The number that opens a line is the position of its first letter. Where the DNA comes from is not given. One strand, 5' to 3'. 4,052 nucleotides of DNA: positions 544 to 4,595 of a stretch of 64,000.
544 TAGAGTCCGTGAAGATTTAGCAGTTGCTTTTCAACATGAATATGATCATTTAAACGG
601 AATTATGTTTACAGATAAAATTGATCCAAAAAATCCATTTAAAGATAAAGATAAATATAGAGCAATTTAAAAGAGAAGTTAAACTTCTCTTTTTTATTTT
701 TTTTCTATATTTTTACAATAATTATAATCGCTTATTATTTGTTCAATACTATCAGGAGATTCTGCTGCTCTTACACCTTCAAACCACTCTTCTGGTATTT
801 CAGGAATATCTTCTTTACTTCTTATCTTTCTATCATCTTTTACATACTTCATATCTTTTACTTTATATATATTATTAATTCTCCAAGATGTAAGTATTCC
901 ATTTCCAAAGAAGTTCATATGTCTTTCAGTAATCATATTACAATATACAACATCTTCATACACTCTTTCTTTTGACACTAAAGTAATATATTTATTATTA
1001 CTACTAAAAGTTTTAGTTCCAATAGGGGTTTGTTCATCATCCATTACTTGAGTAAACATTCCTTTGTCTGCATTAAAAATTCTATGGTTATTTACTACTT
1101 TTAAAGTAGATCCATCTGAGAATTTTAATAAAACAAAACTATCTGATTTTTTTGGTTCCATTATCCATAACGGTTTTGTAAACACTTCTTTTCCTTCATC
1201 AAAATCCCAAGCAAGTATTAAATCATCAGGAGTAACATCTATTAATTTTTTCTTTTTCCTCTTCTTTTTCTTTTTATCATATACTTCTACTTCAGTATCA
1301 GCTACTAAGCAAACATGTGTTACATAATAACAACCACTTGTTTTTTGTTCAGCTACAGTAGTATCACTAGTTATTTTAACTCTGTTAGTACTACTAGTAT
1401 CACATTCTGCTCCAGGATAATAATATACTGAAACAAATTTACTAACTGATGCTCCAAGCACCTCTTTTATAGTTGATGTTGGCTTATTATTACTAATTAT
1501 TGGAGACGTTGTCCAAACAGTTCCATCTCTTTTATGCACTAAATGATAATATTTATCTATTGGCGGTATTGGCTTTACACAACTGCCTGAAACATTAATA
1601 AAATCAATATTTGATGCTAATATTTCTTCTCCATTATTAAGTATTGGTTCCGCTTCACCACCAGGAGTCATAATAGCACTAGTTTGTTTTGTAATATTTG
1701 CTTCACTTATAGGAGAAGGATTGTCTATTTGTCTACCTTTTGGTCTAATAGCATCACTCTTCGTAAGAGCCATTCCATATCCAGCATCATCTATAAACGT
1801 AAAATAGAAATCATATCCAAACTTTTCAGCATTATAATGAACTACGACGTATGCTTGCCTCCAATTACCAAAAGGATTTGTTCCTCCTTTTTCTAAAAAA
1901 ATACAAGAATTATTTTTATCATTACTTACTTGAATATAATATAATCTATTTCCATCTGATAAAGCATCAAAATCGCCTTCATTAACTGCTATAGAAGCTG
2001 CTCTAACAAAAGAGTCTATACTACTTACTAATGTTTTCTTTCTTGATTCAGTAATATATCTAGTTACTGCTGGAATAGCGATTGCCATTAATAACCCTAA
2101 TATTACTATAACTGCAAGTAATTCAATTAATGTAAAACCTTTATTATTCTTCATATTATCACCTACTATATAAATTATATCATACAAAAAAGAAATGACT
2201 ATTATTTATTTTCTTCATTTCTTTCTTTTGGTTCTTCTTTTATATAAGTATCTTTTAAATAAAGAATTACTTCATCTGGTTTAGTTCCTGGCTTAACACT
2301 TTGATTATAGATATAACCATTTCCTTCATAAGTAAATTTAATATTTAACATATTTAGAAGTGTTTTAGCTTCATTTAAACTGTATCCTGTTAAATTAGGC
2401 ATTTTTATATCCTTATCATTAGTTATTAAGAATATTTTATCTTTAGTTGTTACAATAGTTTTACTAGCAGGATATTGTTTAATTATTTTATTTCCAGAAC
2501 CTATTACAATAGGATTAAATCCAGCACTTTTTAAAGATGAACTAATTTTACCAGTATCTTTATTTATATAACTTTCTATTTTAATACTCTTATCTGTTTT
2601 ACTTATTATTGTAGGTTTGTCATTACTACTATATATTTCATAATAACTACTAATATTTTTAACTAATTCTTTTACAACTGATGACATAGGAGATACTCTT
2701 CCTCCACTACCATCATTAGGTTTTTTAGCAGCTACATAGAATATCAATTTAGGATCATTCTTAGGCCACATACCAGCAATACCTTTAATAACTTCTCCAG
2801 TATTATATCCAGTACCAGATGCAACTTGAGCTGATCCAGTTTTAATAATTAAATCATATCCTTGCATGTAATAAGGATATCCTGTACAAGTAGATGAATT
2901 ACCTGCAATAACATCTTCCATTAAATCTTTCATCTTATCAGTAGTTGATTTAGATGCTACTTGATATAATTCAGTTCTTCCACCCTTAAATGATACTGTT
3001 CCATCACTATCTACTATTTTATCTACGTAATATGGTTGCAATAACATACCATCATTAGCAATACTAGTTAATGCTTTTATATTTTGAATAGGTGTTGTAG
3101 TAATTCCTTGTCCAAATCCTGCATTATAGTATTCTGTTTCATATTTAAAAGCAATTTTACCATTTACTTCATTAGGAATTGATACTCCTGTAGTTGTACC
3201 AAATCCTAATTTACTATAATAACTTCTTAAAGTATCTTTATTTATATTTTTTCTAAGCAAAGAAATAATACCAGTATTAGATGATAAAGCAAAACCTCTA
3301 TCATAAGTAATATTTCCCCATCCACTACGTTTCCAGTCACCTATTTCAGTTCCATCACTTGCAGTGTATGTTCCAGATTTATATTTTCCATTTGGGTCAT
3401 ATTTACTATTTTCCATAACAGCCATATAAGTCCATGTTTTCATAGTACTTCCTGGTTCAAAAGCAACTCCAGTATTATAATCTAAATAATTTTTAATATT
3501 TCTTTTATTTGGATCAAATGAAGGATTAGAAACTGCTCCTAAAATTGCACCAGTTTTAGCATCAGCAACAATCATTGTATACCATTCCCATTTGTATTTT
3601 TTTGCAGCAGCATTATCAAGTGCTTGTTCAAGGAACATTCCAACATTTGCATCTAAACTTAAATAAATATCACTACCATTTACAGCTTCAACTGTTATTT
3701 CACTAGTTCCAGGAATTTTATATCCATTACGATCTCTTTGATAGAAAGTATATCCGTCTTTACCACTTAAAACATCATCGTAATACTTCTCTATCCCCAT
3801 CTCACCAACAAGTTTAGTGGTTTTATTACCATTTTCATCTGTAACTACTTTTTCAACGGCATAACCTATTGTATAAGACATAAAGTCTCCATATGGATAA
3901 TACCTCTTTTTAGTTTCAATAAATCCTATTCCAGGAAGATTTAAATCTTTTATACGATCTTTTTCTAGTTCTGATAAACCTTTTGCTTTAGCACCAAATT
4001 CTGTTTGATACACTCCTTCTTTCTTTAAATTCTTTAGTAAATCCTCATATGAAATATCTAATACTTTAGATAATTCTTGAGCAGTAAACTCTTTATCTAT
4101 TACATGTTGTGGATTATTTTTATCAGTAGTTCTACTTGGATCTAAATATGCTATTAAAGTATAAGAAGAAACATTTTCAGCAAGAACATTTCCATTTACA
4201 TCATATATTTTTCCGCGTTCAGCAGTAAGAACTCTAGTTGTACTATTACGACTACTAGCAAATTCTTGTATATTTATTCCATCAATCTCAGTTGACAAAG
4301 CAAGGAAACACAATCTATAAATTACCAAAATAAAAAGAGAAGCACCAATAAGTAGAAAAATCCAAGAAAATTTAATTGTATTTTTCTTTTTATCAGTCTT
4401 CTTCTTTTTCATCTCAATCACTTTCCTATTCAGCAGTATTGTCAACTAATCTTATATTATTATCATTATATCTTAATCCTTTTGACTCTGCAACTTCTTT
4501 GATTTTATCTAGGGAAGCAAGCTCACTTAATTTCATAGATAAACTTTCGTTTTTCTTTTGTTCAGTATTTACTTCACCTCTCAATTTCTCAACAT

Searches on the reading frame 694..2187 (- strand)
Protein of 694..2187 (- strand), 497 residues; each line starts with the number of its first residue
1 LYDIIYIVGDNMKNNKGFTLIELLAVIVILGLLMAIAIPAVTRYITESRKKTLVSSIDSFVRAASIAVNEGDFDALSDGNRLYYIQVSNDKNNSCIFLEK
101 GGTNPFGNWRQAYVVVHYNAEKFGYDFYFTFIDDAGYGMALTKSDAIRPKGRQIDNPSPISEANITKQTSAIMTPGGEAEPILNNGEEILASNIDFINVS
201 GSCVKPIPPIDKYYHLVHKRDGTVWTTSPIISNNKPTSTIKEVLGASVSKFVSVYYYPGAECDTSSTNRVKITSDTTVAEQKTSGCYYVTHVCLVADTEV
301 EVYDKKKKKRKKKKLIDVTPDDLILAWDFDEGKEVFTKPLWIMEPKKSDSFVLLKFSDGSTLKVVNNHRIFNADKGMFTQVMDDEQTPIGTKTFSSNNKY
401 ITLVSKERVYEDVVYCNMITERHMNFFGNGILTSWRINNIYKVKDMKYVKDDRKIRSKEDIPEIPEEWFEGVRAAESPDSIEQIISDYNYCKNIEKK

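Call 68: search_protein_families(library=pfam, proteins=[window:694-2187:-], max_evalue=0.00001)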
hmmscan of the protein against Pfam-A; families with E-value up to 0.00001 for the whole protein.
window:694-2187:- (497 aa): 1 family
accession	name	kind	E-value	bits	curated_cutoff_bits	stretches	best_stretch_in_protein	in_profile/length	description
PF07963.17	N_methyl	-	3.8e-09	36.2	21.2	1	12-38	1-27/27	Prokaryotic N-terminal methylation motif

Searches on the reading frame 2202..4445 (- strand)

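Call 68: search_protein_families(library=pfam, proteins=[window:2202-4445:-], max_evalue=0.00001)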
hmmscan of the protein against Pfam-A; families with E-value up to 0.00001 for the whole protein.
window:2202-4445:- (747 aa): 3 families
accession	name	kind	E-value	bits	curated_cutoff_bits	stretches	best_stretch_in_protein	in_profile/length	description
PF00905.27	Transpeptidase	-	2.5e-58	198.1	22.1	1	290-585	2-290/299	Penicillin binding protein transpeptidase domain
PF03717.20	PBP_dimer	-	1.8e-32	113.6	24.4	1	74-244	3-176/180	Penicillin-binding Protein dimerisation domain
PF03793.24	PASTA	-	1.5e-17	63.7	23.2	2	680-729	1-61/64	PASTA domain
